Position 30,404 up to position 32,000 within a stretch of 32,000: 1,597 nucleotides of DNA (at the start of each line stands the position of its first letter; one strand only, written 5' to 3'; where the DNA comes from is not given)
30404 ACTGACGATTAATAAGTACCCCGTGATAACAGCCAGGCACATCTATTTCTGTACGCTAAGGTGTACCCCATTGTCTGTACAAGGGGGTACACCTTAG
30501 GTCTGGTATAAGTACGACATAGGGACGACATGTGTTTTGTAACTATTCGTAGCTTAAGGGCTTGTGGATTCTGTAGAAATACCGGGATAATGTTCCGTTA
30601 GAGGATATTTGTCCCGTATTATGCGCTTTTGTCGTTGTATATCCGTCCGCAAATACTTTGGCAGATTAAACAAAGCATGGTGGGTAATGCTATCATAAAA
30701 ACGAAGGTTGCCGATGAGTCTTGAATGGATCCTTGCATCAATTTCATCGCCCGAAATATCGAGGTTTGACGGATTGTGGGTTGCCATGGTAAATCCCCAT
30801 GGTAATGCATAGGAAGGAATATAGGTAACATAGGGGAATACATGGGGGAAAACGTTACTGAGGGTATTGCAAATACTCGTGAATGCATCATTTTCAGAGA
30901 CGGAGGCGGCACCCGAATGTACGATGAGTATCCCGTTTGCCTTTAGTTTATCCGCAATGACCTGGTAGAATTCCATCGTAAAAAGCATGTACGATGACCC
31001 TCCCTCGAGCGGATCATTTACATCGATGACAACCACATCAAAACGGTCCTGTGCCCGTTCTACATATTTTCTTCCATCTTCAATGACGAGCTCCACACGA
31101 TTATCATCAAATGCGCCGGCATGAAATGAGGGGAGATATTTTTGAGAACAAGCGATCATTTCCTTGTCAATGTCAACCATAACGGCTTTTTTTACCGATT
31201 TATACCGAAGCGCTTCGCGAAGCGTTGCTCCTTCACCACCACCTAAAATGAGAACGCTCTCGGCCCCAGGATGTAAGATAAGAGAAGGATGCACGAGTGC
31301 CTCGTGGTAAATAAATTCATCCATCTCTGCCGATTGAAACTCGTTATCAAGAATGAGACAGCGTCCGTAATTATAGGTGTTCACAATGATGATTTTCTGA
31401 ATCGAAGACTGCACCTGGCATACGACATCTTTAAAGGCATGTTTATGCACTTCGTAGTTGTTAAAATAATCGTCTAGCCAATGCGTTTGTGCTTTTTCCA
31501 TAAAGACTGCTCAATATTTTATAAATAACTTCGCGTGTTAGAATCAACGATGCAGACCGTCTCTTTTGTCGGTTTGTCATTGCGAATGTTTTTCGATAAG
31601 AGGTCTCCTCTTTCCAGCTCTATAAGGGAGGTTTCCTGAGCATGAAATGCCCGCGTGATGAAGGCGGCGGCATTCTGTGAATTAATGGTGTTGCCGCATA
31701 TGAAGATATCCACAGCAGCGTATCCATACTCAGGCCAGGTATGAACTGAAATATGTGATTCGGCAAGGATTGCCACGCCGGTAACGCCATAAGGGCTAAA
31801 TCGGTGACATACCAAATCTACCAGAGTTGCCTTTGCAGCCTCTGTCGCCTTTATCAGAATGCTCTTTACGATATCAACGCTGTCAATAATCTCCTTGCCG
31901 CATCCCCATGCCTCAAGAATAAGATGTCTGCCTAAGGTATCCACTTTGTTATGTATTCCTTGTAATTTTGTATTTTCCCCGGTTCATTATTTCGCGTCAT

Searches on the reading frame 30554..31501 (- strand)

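Call 29: search_protein_families(library=pfam, proteins=[window:30554-31501:-], max_evalue=0.001)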
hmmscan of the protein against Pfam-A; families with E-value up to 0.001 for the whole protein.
window:30554-31501:- (315 aa): 4 families
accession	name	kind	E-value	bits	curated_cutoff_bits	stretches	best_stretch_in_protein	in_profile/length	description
PF01564.23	Spermine_synth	-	7.4e-49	166.2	22.9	1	62-243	1-179/186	Spermine/spermidine synthase domain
PF17284.7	Spermine_synt_N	-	4.7e-07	30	22.1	1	8-59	2-53/53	Spermidine synthase tetramerisation domain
PF13847.12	Methyltransf_31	-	8.3e-05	22.8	27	1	81-204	5-125/145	Methyltransferase domain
PF13649.12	Methyltransf_25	-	0.0001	23.3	27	1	83-159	1-70/97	Methyltransferase domain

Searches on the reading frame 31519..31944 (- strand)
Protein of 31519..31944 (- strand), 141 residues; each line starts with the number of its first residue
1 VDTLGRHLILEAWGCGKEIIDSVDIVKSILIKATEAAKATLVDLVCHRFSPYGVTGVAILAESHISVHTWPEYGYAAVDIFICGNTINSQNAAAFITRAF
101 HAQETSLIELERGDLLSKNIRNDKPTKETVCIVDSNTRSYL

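Call 29: search_protein_families(library=pfam, proteins=[window:31519-31944:-], max_evalue=0.001)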
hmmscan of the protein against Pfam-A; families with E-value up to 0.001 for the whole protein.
window:31519-31944:- (141 aa): 1 family
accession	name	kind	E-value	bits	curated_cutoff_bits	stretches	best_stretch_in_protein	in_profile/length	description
PF02675.21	AdoMet_dc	-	3.6e-39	133.9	25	1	7-113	1-107/107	S-adenosylmethionine decarboxylase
